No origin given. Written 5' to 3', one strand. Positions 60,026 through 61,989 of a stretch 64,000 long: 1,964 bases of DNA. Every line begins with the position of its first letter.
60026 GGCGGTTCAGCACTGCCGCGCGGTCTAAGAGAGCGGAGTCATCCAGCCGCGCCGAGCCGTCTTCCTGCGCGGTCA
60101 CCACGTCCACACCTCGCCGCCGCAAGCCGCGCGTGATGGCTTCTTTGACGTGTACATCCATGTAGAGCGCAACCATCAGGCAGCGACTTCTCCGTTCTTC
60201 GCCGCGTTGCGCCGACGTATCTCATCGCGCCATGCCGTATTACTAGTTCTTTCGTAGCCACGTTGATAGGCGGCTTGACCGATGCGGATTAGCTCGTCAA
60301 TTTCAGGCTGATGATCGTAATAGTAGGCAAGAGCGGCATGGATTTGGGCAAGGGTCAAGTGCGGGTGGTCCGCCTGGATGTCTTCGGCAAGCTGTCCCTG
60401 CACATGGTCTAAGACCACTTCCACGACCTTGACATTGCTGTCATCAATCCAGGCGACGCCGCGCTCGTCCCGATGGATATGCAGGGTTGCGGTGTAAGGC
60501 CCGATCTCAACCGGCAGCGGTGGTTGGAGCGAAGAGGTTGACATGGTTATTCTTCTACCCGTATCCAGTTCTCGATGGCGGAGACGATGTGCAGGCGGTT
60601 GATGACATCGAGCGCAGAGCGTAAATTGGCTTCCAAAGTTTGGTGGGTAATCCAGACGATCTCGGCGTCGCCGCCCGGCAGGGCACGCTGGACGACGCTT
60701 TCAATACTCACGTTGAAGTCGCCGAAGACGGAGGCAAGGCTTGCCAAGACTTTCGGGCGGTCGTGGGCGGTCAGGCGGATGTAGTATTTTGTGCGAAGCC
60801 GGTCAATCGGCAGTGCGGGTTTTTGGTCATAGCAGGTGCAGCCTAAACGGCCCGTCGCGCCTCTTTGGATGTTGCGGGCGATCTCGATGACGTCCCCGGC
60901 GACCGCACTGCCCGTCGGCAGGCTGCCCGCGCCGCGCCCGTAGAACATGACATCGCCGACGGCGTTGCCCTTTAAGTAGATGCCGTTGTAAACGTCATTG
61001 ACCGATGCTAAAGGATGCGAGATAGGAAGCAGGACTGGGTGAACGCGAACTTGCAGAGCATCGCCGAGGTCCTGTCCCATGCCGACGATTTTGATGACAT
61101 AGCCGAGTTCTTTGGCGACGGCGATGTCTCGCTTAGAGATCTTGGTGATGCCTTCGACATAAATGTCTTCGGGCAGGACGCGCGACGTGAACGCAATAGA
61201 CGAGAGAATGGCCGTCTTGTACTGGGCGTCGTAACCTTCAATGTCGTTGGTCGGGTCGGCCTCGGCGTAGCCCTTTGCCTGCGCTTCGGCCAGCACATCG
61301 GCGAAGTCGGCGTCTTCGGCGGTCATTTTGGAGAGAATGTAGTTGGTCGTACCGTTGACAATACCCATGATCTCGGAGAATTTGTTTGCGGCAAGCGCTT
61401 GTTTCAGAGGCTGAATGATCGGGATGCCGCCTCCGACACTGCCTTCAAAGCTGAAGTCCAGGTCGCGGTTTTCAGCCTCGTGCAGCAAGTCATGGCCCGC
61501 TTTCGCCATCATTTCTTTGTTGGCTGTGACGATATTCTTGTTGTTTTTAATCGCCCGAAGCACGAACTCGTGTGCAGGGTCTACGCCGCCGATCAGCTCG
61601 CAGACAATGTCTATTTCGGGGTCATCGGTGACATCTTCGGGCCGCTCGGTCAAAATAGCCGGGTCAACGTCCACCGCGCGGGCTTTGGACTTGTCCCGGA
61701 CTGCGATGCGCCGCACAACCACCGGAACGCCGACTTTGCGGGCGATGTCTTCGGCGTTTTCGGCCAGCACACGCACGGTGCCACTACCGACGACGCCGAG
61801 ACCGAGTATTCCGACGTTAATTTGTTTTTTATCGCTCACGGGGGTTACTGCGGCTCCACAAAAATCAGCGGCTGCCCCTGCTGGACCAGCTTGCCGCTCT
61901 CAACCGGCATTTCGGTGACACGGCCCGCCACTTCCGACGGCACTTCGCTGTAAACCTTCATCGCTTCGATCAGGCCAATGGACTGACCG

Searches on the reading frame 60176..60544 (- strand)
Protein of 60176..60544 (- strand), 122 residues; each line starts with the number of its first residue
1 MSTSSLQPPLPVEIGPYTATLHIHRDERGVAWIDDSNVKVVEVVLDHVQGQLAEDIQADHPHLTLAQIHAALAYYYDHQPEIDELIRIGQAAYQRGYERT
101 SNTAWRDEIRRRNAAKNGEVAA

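Call 8: search_protein_families(library=pfam, proteins=[window:60176-60544:-], max_evalue=0.01)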
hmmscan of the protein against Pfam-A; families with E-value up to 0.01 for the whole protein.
window:60176-60544:- (122 aa): 1 family
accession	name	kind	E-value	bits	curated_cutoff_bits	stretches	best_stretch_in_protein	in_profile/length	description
PF04255.20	DUF433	-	2.2e-07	31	23.6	1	29-75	10-56/56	Protein of unknown function (DUF433)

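Call 49: search_protein_families(library=ncbifam, proteins=[window:60176-60544:-], max_evalue=0.01)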
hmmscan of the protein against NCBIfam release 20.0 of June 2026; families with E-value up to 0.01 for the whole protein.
window:60176-60544:- (122 aa): 0 families

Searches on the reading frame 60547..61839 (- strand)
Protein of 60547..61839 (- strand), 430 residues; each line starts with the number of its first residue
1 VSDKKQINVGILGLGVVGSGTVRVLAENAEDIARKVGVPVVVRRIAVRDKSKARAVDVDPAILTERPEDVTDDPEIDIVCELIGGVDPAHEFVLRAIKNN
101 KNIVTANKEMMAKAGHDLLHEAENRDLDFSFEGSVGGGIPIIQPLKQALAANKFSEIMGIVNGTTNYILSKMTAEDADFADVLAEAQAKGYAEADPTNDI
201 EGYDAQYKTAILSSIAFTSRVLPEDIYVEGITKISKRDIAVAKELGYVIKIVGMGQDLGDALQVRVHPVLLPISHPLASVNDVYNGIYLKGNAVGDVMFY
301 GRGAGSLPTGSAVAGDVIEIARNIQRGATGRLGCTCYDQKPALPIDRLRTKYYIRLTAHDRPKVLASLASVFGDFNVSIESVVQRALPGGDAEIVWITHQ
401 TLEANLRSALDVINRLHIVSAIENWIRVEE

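Call 21: find_related_loci(query=window:60547-61839:-, collection=metagenome_contigs, flank=8000)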
Query window:60547-61839:- (430 aa) in metagenome_contigs; peptide patterns used: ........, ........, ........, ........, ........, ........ (x = any residue, [..] = any of these).
152 stretches matched a pattern; 67 encode a relative of the query (tblastn E <= 1e-3); 67 distinct loci.
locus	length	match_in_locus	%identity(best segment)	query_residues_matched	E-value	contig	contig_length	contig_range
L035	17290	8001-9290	95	1-430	0e+0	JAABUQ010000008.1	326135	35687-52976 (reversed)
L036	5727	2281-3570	93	1-430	0e+0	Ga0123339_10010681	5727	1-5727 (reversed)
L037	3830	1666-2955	93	1-430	0e+0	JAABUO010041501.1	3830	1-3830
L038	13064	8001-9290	92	1-430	0e+0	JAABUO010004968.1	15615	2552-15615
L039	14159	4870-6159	92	1-430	0e+0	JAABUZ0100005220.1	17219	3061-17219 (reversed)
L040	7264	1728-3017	92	1-430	0e+0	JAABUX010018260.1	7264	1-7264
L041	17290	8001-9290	89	1-430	0e+0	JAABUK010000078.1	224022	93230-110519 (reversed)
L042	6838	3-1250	93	15-430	0e+0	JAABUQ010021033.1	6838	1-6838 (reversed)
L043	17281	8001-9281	86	4-430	0e+0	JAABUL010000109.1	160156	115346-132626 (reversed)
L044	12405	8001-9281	86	4-430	0e+0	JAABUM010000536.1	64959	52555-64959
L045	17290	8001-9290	86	1-430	0e+0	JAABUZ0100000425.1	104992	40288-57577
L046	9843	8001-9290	86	1-430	0e+0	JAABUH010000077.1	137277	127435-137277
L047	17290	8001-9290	86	1-430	0e+0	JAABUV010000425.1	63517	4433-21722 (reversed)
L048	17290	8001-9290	88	1-430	0e+0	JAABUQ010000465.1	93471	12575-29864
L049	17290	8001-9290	87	1-430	0e+0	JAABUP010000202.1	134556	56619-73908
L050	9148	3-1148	93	49-430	0e+0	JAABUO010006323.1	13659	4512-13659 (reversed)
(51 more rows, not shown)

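Call 36: search_protein_families(library=pfam, proteins=[L035:9298-9573:+, L035:9566-9967:+, L043:3611-4606:+, L045:14916-15326:+, L038:5845-6714:-], max_evalue=0.01)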
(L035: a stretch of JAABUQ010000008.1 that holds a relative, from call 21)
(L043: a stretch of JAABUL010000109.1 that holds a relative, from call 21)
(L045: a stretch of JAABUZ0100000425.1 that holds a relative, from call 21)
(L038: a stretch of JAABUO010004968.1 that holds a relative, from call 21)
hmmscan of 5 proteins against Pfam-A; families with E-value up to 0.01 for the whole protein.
L035:9298-9573:+ (91 aa): 0 families

L035:9566-9967:+ (133 aa): 1 family
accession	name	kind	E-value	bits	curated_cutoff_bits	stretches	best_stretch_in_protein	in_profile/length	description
PF02452.23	PemK_toxin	-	5.6e-19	68.8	23.1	1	21-126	2-107/109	PemK-like, MazF-like toxin of type II toxin-antitoxin system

L043:3611-4606:+ (331 aa): 1 family
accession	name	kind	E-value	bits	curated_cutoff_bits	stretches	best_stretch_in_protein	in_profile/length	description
PF07751.16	Abi_2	-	4.9e-53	180.6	25.6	1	49-245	1-184/184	Abi-like protein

L045:14916-15326:+ (136 aa): 1 family
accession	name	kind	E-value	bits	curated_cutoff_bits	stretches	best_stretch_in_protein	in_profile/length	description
PF01850.27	PIN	-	9.7e-08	33.1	23.6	1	4-124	3-117/120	PIN domain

L038:5845-6714:- (289 aa): 11 families
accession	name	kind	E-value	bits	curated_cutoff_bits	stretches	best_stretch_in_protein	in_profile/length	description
PF08241.18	Methyltransf_11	-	1.1e-23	84.2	21.2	1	82-180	1-95/95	Methyltransferase domain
PF13847.12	Methyltransf_31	-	8.7e-21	74.6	27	1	76-184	2-113/145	Methyltransferase domain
PF13649.12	Methyltransf_25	-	1.1e-19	71.3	27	1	81-176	1-97/97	Methyltransferase domain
PF01209.24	Ubie_methyltran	-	5.8e-14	52.4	20.1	1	77-185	47-156/233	ubiE/COQ5 methyltransferase family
PF08242.18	Methyltransf_12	-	3.2e-11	44.3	30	1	82-178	1-98/98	Methyltransferase domain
PF13489.12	Methyltransf_23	-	5.5e-07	29.9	27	1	65-225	9-163/164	Methyltransferase domain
PF02353.26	CMAS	-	6.1e-06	26.2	27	1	72-180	57-164/273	Mycolic acid cyclopropane synthetase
PF13679.12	Methyltransf_32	-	0.00024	21.6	27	1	77-139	25-92/143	Methyltransferase domain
PF20922.3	Anamorsin_N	-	0.00035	20.8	27.1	1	114-228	19-123/163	Anamorsin, N-terminal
PF01135.25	PCMT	-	0.0011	19.2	20.3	1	73-179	69-170/210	Protein-L-isoaspartate(D-aspartate) O-methyltransferase (PCMT)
PF01728.25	FtsJ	-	0.0041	17.5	24.1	1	73-160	16-98/181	FtsJ-like methyltransferase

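Call 49: search_protein_families(library=ncbifam, proteins=[L035:9298-9573:+], max_evalue=0.01)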
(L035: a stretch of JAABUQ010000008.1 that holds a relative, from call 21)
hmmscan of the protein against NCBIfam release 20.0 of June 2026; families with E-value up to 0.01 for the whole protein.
L035:9298-9573:+ (91 aa): 0 families

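Call 80: search_protein_families(library=pfam, proteins=[L045:15323-16507:+, L050:6657-6986:-, L043:4636-5004:-, L038:4618-5706:-, L038:6752-7345:-, L045:14583-14879:+, L050:6983-7426:-, L050:7423-7695:-, L045:14147-14446:+, L045:13827-14150:+], max_evalue=0.01)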
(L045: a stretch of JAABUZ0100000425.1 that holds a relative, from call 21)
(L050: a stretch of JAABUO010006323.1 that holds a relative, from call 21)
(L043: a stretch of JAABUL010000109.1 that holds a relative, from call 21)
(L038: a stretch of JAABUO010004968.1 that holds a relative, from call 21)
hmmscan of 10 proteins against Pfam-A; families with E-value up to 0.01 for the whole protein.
L045:15323-16507:+ (394 aa): 3 families
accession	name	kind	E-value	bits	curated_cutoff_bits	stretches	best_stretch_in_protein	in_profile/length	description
PF10143.14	PhosphMutase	-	3.9e-51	173.8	21.5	1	37-199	1-170/170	2,3-bisphosphoglycerate-independent phosphoglycerate mutase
PF01676.23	Metalloenzyme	-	1.3e-34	120.3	24.3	1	1-360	1-224/252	Metalloenzyme superfamily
PF01663.27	Phosphodiest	-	0.0019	18.3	23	1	273-338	157-219/342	Type I phosphodiesterase / nucleotide pyrophosphatase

L050:6657-6986:- (109 aa): 0 families

L043:4636-5004:- (122 aa): 1 family
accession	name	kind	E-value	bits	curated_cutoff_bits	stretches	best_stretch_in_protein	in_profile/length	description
PF24689.1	TriTu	-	3.7e-08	33.5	27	1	15-81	28-90/91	Immunity protein TriTu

L038:4618-5706:- (362 aa): 9 families
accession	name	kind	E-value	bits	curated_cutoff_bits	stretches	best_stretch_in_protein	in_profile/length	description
PF05368.20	NmrA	-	7.5e-20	72.1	27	1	7-101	2-98/298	NmrA-like family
PF13460.12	NAD_binding_10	-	1.4e-14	54.9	27.2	1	14-193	1-184/184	NAD(P)H-binding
PF01370.27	Epimerase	-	1.1e-06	28.7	20.9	1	10-71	1-61/240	NAD dependent epimerase/dehydratase family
PF16363.11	GDP_Man_Dehyd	-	0.00012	22.1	27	1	11-71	1-72/332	GDP-mannose 4,6 dehydratase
PF00291.31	PALP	-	0.00016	21.5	35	1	8-89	55-142/295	Pyridoxal-phosphate dependent enzyme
PF02254.24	TrkA_N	-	0.00036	21.3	23.8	1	15-69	5-58/116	TrkA-N domain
PF02571.20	CbiJ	-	0.0018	18.3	28.6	1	10-105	2-94/234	Precorrin-6x reductase CbiJ/CobK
PF09678.15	Caa3_CtaG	-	0.0029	17.5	27.7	1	22-93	60-132/237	Cytochrome c oxidase caa3 assembly factor (Caa3_CtaG)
PF00106.31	adh_short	-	0.0055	16.6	26.6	1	9-73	2-71/195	short chain dehydrogenase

L038:6752-7345:- (197 aa): 6 families
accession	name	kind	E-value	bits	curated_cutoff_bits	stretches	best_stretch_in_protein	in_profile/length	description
PF16925.10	TetR_C_13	-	1.1e-29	103.4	27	1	80-186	2-108/109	Tetracyclin repressor-like, C-terminal domain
PF21993.1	TetR_C_13_2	-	4.9e-18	65.7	27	1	82-186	4-103/103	Transcriptional regulator LmrA/YxaF-like, C-terminal domain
PF00440.29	TetR_N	-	7.8e-10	38.8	24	1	18-57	8-47/47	Bacterial regulatory proteins, tetR family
PF13977.11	TetR_C_6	-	4.8e-08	33.6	27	1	115-195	35-114/115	BetI-type transcriptional repressor, C-terminal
PF16859.10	TetR_C_11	-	2.5e-07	31.5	32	1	76-173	4-99/113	Tetracyclin repressor-like, C-terminal domain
PF17922.6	TetR_C_17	-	0.0041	17.8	26.1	1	134-175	52-92/100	Tetracyclin repressor-like, C-terminal domain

L045:14583-14879:+ (98 aa): 4 families
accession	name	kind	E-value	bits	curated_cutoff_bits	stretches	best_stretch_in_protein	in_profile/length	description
PF21983.2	NikA-like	-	0.0018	18.9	27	1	2-46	6-50/72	Mobilization protein NikA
PF22513.2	FitA-like_RHH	-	0.0018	18.6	27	1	4-36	4-37/39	Antitoxin FitA-like, ribbon-helix-helix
PF05534.18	HicB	-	0.0051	17.2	21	1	3-33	20-50/51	HicB family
PF08681.18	TacA1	-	0.0056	17.1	21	0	3-38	2-37/80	Antitoxin TacA 1-like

L050:6983-7426:- (147 aa): 0 families

L050:7423-7695:- (90 aa): 1 family
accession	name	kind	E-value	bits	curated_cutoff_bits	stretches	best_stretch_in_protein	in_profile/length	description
PF21983.2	NikA-like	-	0.00055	20.5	27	1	7-34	11-38/72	Mobilization protein NikA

L045:14147-14446:+ (99 aa): 1 family
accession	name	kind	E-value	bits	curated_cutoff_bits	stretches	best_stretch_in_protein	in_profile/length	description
PF05016.21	ParE_toxin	-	3.8e-14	53.5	23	1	5-91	2-88/89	ParE toxin of type II toxin-antitoxin system, parDE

L045:13827-14150:+ (107 aa): 1 family
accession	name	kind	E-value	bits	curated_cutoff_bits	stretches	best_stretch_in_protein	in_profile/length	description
PF03693.20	ParD_antitoxin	-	6.6e-09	36.5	21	1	21-62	6-47/81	Bacterial antitoxin of ParD toxin-antitoxin type II system and RHH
